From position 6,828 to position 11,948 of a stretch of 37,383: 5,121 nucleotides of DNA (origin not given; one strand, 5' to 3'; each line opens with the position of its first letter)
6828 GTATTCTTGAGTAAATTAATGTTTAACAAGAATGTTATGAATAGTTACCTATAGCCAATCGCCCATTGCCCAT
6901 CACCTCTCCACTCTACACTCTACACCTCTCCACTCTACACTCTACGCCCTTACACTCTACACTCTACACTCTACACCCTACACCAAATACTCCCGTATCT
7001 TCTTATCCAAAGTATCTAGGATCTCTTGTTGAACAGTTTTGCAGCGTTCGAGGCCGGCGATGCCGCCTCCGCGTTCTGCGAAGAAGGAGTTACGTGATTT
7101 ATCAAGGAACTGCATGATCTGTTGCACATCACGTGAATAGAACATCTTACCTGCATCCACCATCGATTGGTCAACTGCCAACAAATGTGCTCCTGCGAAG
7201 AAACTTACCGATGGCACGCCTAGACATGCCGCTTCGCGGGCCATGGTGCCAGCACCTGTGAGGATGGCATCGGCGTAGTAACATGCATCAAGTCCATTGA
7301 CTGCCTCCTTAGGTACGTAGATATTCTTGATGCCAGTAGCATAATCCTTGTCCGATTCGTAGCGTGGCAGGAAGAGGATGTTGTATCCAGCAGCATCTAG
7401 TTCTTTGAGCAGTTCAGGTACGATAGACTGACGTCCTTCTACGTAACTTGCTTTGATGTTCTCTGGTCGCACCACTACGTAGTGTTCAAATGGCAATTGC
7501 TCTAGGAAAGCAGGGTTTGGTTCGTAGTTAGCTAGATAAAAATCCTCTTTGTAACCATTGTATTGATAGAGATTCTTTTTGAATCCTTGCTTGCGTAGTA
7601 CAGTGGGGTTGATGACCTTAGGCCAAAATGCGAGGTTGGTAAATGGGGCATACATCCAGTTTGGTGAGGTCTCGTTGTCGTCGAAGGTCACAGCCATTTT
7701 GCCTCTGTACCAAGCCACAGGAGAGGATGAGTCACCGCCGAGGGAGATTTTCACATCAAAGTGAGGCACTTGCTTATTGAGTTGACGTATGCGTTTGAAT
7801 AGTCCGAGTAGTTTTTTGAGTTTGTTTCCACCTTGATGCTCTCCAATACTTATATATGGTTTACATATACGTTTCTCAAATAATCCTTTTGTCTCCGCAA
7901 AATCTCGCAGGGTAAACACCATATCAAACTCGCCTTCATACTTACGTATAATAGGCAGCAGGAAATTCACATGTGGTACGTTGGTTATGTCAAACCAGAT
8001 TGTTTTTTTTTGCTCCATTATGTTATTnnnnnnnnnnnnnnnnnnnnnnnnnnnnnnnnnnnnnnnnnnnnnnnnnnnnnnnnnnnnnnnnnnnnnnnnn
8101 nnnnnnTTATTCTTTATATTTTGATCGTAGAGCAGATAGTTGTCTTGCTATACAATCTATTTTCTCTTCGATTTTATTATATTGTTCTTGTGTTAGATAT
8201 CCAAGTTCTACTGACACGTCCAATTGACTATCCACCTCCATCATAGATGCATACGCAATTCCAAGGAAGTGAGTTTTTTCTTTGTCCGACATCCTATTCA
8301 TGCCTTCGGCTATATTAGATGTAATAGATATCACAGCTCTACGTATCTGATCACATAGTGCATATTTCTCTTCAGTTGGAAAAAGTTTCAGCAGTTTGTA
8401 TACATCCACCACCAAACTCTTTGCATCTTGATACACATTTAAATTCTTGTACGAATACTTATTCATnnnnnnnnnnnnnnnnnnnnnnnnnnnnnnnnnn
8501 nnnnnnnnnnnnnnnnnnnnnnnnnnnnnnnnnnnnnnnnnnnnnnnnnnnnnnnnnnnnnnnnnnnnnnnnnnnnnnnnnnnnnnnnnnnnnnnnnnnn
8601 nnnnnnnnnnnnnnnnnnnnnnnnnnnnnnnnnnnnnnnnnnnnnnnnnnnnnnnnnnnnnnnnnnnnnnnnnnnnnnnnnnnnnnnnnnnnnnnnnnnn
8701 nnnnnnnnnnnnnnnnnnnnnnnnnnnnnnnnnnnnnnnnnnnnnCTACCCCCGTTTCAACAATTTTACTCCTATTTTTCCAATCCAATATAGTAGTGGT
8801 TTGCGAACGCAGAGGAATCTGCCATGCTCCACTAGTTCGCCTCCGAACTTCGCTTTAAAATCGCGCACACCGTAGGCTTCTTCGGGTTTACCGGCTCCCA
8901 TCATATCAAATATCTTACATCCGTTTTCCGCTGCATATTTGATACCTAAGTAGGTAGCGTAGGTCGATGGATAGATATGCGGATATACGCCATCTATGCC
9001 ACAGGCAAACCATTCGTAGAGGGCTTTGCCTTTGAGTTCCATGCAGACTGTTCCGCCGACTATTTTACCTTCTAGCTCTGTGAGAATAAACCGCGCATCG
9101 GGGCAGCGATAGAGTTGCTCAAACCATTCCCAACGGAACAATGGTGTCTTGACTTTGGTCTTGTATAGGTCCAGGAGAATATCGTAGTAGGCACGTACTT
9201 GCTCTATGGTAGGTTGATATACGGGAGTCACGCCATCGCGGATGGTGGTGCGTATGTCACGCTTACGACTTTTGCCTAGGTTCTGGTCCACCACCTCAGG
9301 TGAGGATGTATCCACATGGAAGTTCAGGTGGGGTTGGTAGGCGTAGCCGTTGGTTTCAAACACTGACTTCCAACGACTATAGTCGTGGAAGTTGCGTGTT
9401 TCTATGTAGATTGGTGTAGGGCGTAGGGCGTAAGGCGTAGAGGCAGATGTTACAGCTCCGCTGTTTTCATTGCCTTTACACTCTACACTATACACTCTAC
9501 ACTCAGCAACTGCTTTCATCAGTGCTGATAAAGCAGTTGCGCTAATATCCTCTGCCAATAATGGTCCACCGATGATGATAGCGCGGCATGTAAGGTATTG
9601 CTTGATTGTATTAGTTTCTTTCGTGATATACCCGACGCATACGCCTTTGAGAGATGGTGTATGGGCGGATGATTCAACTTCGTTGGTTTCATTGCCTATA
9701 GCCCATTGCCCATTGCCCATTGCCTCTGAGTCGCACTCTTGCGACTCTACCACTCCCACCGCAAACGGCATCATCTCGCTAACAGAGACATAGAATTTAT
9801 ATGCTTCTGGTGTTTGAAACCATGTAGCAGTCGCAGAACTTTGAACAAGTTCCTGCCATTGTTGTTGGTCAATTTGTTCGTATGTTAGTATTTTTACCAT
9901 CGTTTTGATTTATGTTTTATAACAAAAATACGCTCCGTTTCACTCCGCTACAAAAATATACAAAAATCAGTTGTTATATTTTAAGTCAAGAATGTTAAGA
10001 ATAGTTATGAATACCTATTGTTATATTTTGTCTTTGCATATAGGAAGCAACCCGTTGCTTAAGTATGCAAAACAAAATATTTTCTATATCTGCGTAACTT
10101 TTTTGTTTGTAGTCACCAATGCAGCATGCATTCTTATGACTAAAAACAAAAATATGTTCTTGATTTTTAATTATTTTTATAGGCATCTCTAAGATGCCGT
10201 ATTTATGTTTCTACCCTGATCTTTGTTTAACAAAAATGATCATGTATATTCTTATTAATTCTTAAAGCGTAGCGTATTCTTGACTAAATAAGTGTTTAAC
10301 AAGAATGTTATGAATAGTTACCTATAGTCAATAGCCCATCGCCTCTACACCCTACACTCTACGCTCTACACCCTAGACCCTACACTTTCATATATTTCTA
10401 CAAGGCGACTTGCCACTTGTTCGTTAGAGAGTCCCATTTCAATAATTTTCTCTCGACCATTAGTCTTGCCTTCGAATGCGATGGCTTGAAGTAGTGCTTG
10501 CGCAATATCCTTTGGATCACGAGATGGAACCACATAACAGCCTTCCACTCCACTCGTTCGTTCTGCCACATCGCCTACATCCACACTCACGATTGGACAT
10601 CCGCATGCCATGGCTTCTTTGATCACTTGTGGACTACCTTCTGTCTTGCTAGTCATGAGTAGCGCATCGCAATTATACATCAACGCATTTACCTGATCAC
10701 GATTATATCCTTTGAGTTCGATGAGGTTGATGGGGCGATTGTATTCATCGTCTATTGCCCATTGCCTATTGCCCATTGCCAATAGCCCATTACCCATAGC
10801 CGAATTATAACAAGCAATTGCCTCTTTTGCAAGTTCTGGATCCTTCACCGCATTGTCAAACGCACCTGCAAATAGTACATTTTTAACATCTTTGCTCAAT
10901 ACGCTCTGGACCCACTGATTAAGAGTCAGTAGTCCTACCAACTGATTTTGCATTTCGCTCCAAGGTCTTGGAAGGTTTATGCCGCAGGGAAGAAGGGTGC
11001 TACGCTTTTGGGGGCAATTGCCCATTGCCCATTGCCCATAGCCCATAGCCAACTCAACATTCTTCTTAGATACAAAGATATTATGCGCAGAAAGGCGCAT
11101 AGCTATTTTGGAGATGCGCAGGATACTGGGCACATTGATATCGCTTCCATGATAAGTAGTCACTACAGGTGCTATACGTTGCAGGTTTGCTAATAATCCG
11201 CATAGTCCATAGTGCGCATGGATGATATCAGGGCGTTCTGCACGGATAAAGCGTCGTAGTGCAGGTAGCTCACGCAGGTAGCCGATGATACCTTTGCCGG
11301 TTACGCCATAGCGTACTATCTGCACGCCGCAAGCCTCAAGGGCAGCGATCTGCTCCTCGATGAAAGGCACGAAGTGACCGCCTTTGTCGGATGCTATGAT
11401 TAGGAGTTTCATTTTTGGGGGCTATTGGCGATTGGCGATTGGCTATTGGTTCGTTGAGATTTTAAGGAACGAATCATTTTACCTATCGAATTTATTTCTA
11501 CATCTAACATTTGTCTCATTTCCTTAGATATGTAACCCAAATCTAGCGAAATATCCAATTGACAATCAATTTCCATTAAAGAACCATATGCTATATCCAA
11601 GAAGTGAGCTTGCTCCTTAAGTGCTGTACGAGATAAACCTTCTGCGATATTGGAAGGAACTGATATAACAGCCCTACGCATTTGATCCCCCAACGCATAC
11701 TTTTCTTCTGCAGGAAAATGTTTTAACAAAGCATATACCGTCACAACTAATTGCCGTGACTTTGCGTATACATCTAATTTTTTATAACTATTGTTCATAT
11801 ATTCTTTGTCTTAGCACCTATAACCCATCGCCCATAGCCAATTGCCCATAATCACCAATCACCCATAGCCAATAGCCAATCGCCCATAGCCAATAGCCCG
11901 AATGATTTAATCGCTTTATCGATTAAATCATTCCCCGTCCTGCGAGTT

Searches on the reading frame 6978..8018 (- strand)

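Call 15: search_protein_families(library=pfam, proteins=[window:6978-8018:-])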
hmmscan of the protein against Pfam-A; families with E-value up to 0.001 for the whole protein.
window:6978-8018:- (346 aa): 1 family
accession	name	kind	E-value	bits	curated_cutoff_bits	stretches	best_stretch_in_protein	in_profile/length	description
PF04007.18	DUF354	-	5e-38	131.5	22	1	7-303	3-314/349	Protein of unknown function (DUF354)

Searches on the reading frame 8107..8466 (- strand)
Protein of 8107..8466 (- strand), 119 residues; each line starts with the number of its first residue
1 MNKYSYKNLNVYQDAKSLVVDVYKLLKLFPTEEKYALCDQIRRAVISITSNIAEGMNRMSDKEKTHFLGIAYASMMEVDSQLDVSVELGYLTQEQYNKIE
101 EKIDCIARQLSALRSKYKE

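Call 35: search_protein_families(library=pfam, proteins=[window:8107-8466:-], max_evalue=0.01)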
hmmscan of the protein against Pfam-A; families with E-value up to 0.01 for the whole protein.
window:8107-8466:- (119 aa): 4 families
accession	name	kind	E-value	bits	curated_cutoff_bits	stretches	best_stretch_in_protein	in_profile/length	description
PF05635.17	23S_rRNA_IVP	-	4.1e-37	127.1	33.8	1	7-111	1-105/106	23S rRNA-intervening sequence protein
PF22296.2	bAvd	-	4.2e-08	34.1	40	1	14-114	6-104/107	bAvd-like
PF08946.15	Osmo_CC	-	0.0012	19.5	24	1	92-116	10-34/46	Osmosensory transporter coiled coil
PF16134.10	THOC2_N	-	0.0043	16.3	27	1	11-62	563-614/632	THO complex subunit 2 N-terminus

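Call 75: search_protein_families(library=ncbifam, proteins=[window:8107-8466:-], max_evalue=0.001)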
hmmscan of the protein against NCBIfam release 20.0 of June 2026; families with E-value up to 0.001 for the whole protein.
window:8107-8466:- (119 aa): 4 families
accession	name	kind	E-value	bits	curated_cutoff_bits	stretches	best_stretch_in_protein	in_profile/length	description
TIGR02436.1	TIGR02436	subfamily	4.2e-34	117.1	24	1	11-117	1-108/109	four helix bundle protein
NF008911.0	PRK12275.1-2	subfamily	2.4e-28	99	137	1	5-118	3-116/118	hypothetical protein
NF008912.0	PRK12275.1-6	subfamily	7.9e-26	90.4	124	1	5-117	2-111/117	hypothetical protein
NF033474.1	DivGenRetAVD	equivalog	3.8e-09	36.8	80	1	10-111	2-100/104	diversity-generating retroelement protein Avd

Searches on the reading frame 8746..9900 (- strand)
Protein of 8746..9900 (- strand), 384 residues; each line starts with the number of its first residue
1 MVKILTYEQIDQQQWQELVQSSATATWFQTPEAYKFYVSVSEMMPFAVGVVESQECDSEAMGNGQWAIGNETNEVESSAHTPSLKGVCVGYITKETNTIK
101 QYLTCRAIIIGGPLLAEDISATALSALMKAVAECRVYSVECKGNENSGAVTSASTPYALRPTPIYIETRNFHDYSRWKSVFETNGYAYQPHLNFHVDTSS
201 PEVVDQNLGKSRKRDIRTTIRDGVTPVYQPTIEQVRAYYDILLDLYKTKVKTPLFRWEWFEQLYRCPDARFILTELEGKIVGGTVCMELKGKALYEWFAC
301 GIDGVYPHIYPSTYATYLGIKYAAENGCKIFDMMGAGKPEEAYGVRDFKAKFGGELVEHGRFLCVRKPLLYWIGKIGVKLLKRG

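Call 15: search_protein_families(library=pfam, proteins=[window:8746-9900:-])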
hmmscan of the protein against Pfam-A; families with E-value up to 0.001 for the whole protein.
window:8746-9900:- (384 aa): 2 families
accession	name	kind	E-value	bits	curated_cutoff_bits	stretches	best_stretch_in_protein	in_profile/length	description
PF02388.22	FemAB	-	5.1e-08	32.6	24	1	297-373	322-400/406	FemAB family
PF13480.13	Acetyltransf_6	-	6.2e-07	30.1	22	1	212-337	3-138/143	Acetyltransferase (GNAT) domain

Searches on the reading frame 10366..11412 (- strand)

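Call 15: search_protein_families(library=pfam, proteins=[window:10366-11412:-])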
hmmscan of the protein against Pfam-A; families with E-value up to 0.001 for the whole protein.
window:10366-11412:- (348 aa): 5 families
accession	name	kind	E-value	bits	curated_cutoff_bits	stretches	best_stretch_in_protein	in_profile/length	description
PF13692.12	Glyco_trans_1_4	-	7.7e-18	65.5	27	1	177-311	2-140/142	Glycosyl transferases group 1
PF13439.12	Glyco_transf_4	-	1.1e-13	52.1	28.5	1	36-147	48-168/170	Glycosyltransferase Family 4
PF00534.26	Glycos_transf_1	-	6.4e-13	49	26.4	1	174-320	13-162/172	Glycosyl transferases group 1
PF13579.12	Glyco_trans_4_4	-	9.2e-10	39.5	29.7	1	25-93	35-107/158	Glycosyl transferase 4-like domain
PF13477.12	Glyco_trans_4_2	-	2.3e-08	34.7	23.4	1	29-92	44-111/139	Glycosyl transferase 4-like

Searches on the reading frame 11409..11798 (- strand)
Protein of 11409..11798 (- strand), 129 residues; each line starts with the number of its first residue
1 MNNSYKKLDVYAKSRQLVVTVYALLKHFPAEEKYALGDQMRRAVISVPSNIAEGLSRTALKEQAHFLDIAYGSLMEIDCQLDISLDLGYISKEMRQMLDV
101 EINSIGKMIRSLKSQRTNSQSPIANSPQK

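Call 35: search_protein_families(library=pfam, proteins=[window:11409-11798:-], max_evalue=0.01)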
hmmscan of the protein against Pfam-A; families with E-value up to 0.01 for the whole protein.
window:11409-11798:- (129 aa): 2 families
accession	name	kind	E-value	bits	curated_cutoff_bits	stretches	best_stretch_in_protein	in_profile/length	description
PF05635.17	23S_rRNA_IVP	-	1.8e-35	121.8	33.8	1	6-110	1-105/106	23S rRNA-intervening sequence protein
PF22296.2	bAvd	-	1.4e-07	32.4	40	1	13-113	6-104/107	bAvd-like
